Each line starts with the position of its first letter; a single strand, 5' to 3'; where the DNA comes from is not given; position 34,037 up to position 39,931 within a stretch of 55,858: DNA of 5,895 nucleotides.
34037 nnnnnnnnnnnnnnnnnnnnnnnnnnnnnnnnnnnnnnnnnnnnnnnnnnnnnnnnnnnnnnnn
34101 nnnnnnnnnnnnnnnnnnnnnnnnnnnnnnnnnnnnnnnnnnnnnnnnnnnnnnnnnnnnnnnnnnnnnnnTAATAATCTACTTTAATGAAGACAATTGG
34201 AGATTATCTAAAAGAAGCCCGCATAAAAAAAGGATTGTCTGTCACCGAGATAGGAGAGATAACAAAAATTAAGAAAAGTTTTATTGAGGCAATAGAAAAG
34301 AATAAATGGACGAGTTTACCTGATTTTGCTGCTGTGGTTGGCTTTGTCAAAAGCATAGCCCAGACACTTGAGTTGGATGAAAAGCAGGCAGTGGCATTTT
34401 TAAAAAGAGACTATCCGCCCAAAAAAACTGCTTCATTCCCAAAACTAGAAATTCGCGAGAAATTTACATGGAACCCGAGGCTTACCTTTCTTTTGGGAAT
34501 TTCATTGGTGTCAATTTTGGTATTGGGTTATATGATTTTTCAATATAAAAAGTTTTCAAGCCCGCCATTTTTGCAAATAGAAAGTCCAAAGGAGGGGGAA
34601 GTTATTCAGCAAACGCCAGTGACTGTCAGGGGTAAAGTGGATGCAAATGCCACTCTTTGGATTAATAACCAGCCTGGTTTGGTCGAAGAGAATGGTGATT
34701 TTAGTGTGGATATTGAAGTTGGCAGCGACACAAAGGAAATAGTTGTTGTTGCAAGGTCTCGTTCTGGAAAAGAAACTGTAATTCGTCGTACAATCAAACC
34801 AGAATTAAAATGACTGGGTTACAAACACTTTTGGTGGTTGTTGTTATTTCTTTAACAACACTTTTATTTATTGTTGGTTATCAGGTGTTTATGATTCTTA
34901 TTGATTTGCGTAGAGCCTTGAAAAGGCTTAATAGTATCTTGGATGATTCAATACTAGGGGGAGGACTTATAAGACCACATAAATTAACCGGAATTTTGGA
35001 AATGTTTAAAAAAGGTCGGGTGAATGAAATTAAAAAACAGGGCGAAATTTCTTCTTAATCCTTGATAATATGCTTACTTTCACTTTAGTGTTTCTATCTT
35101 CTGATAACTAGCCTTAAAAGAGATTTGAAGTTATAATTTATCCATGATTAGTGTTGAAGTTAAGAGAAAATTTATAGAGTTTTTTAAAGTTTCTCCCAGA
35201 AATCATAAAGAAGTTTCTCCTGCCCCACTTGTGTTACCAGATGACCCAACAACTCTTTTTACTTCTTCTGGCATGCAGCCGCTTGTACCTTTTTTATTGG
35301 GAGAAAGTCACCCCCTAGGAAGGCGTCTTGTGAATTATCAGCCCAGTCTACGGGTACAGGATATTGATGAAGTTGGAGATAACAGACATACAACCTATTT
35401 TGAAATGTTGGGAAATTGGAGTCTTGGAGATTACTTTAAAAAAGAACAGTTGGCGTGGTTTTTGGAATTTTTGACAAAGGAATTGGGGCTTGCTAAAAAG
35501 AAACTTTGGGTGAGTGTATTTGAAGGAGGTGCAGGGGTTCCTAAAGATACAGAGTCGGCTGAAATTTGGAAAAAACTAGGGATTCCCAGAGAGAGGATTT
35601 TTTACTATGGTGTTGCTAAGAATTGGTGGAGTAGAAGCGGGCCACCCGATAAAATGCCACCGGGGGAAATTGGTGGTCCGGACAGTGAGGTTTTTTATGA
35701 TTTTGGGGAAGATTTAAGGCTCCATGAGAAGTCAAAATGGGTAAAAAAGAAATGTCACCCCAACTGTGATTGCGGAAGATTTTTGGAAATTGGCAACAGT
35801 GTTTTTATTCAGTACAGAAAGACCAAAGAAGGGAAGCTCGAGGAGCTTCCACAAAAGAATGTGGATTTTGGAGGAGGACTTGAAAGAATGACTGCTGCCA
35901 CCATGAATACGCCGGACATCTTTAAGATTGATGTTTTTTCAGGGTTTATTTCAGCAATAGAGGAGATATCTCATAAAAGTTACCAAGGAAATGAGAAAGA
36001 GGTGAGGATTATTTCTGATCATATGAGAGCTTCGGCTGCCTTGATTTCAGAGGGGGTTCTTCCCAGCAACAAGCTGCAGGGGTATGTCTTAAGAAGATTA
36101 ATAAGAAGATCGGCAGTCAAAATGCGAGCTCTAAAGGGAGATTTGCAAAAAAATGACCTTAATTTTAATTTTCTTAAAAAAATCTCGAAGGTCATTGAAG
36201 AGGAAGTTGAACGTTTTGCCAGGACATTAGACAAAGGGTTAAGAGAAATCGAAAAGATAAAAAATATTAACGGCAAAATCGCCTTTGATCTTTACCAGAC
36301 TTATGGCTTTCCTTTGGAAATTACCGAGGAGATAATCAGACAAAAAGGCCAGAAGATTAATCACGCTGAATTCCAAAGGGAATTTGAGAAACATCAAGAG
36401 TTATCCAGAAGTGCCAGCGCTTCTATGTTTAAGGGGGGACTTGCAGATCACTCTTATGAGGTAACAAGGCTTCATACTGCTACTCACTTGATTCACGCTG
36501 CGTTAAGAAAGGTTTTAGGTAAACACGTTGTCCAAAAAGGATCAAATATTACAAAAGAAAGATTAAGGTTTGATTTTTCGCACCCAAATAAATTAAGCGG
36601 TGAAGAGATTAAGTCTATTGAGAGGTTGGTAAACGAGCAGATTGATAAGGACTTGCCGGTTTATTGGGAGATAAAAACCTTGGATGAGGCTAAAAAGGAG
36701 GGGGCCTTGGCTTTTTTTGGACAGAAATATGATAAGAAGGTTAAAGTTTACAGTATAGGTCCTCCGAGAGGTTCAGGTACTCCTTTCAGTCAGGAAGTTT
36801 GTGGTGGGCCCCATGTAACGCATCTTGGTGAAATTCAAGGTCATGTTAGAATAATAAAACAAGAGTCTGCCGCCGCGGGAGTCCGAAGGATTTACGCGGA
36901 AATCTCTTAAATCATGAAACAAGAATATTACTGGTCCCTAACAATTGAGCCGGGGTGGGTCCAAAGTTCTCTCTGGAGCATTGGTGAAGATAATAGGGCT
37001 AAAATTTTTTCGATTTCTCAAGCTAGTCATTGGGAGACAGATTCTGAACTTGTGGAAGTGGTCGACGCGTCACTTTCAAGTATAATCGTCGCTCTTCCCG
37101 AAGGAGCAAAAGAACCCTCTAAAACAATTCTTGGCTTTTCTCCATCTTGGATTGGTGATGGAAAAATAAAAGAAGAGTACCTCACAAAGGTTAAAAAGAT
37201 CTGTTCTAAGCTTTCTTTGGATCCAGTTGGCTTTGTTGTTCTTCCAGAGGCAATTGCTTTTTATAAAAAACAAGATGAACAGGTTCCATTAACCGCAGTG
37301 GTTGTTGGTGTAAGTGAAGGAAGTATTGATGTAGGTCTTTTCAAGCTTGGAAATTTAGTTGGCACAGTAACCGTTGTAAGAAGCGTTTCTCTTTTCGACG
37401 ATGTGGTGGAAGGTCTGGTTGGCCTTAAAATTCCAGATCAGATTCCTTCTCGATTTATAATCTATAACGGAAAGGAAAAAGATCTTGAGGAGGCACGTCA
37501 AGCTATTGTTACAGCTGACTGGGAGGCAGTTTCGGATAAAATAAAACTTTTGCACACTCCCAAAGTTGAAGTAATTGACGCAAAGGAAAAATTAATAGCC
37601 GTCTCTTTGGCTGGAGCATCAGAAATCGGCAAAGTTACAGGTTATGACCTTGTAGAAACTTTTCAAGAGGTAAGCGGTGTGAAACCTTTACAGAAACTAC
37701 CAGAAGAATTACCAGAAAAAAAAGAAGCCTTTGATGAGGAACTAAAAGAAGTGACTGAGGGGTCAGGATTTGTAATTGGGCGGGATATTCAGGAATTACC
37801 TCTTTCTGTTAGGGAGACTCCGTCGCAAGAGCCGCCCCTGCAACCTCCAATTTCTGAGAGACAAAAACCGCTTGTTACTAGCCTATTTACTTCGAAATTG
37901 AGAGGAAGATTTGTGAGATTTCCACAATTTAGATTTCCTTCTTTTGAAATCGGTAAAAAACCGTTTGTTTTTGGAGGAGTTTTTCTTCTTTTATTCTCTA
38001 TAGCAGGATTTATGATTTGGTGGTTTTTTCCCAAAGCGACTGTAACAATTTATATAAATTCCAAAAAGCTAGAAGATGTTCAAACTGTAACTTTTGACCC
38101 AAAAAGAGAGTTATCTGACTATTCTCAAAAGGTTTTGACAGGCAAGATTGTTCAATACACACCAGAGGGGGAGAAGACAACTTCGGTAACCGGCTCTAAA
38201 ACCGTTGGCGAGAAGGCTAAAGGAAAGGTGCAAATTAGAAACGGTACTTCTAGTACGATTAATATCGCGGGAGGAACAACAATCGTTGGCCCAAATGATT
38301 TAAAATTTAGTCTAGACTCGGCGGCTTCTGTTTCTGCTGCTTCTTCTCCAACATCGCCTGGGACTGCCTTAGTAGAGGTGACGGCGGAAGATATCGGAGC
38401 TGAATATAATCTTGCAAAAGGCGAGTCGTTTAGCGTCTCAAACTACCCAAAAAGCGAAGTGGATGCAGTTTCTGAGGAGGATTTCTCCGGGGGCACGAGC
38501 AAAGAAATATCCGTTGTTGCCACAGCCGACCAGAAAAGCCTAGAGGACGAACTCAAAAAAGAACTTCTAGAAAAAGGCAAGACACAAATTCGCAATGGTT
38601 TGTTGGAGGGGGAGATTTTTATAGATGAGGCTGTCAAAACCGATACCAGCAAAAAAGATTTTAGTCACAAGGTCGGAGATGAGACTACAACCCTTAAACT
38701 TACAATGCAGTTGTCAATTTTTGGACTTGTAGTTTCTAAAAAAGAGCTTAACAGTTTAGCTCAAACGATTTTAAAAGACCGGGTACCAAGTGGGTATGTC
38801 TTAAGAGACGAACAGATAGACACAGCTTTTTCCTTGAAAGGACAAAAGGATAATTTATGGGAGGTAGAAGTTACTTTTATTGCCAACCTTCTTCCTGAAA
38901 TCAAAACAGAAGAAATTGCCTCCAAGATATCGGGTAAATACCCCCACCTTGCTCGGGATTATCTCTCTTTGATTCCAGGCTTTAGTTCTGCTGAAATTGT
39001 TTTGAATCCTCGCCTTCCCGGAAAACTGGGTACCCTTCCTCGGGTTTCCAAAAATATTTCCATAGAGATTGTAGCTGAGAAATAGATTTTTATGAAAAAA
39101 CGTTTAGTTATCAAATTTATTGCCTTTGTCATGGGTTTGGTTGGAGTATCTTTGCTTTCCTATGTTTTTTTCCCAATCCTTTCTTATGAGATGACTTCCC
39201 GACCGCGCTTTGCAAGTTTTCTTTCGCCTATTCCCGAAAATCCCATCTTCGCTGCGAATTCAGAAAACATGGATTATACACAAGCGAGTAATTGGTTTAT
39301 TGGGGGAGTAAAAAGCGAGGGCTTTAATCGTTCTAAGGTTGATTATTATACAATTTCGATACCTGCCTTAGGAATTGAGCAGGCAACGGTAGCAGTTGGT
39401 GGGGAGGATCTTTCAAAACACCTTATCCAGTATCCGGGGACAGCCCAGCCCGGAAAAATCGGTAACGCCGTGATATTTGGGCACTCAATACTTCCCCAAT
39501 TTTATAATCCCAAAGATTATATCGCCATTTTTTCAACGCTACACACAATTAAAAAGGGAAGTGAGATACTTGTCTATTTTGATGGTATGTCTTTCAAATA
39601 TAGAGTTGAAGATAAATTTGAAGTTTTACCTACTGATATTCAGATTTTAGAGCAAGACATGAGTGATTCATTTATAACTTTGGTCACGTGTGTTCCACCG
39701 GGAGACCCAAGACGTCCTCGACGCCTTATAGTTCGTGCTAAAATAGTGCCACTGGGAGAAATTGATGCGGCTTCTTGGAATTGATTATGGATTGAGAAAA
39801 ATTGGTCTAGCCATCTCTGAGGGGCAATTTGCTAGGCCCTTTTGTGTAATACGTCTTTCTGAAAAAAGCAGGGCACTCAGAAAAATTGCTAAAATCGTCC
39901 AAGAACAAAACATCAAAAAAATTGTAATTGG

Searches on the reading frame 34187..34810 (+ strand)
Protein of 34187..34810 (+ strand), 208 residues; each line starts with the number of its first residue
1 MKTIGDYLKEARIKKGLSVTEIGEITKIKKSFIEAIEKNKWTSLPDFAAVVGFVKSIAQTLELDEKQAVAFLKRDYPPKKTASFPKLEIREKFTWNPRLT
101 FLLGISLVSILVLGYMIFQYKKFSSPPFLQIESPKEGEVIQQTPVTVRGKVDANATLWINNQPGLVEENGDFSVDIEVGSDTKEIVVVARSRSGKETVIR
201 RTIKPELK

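Call 54: search_protein_families(library=pfam, proteins=[window:34187-34810:+], max_evalue=0.001)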
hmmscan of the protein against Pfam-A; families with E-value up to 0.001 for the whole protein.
window:34187-34810:+ (208 aa): 3 families
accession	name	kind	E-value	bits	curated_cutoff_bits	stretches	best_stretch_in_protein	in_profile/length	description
PF13413.12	HTH_25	-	5.4e-17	61.8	24.6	1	7-67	1-61/62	Helix-turn-helix domain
PF09136.16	Glucodextran_B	-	2.9e-10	40.3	27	1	127-204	1-80/83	Glucodextranase, domain B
PF12844.13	HTH_19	-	4.3e-08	33.4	30.2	1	8-66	4-56/64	Helix-turn-helix domain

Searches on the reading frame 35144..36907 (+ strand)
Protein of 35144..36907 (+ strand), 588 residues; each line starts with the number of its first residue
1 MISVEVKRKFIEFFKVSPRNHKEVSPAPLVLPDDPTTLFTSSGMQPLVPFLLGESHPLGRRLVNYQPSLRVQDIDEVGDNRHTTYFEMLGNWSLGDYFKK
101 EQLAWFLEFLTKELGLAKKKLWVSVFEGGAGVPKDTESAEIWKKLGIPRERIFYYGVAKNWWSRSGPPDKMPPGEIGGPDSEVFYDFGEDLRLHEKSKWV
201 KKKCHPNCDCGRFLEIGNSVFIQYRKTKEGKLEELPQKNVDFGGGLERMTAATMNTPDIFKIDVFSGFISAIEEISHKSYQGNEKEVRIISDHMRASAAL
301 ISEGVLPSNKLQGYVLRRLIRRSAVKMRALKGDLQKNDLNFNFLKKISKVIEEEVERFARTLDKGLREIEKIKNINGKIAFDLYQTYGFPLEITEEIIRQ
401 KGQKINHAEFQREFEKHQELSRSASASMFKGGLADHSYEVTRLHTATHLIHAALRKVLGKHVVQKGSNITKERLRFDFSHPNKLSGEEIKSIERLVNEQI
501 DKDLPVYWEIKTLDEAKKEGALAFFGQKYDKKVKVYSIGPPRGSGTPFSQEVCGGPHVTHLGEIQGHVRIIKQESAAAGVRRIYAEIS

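Call 11: search_protein_families(library=pfam, proteins=[window:35144-36907:+], max_evalue=0.001)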
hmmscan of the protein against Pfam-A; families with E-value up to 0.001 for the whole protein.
window:35144-36907:+ (588 aa): 2 families
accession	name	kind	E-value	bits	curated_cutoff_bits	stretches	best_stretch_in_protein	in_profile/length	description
PF01411.24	tRNA-synt_2c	-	3e-105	353.3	30.3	1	5-436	1-441/552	tRNA synthetases class II (A)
PF07973.19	tRNA_SAD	-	2.4e-12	47.1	24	1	533-584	1-44/44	Threonyl and Alanyl tRNA synthetase second additional domain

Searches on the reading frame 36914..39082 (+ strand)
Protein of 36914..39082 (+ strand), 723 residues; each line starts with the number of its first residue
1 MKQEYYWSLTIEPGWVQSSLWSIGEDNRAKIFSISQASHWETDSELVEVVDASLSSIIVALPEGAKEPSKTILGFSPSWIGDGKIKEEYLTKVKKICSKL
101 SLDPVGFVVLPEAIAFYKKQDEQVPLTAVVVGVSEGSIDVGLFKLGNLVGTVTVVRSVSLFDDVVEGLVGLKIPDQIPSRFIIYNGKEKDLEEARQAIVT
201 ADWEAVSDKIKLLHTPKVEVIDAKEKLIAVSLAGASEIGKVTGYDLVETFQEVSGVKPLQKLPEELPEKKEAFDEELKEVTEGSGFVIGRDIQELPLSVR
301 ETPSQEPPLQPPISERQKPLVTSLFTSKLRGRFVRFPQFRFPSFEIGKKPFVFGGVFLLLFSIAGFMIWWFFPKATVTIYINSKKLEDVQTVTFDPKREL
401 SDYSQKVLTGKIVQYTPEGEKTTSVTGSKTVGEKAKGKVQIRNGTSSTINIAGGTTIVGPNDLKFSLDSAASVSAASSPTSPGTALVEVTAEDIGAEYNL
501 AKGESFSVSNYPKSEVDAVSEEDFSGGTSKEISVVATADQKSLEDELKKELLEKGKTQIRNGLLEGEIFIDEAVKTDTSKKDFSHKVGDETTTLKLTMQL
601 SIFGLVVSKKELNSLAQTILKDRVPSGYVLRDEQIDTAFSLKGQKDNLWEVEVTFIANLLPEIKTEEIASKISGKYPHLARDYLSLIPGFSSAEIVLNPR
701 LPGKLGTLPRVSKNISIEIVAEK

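Call 11: search_protein_families(library=pfam, proteins=[window:36914-39082:+], max_evalue=0.001)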
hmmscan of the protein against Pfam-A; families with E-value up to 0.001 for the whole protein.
window:36914-39082:+ (723 aa): 1 family
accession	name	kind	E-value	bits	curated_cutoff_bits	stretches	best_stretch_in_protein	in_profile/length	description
PF04865.19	Baseplate_J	-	1e-06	28.7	21.1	1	432-531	20-113/255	Baseplate J-like protein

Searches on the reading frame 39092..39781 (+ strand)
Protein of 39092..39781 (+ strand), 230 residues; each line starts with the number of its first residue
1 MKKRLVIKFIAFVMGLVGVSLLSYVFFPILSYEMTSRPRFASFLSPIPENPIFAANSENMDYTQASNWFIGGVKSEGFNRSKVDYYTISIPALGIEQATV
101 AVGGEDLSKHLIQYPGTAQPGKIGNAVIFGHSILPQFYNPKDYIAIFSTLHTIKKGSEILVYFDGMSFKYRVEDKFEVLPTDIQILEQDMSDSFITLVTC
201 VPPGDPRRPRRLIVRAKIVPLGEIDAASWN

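Call 11: search_protein_families(library=pfam, proteins=[window:39092-39781:+], max_evalue=0.001)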
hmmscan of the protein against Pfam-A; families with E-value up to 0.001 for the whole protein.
window:39092-39781:+ (230 aa): 1 family
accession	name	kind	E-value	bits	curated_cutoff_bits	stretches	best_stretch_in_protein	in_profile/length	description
PF04203.18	Sortase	-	7.6e-23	81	26.6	1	88-218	1-124/125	Sortase domain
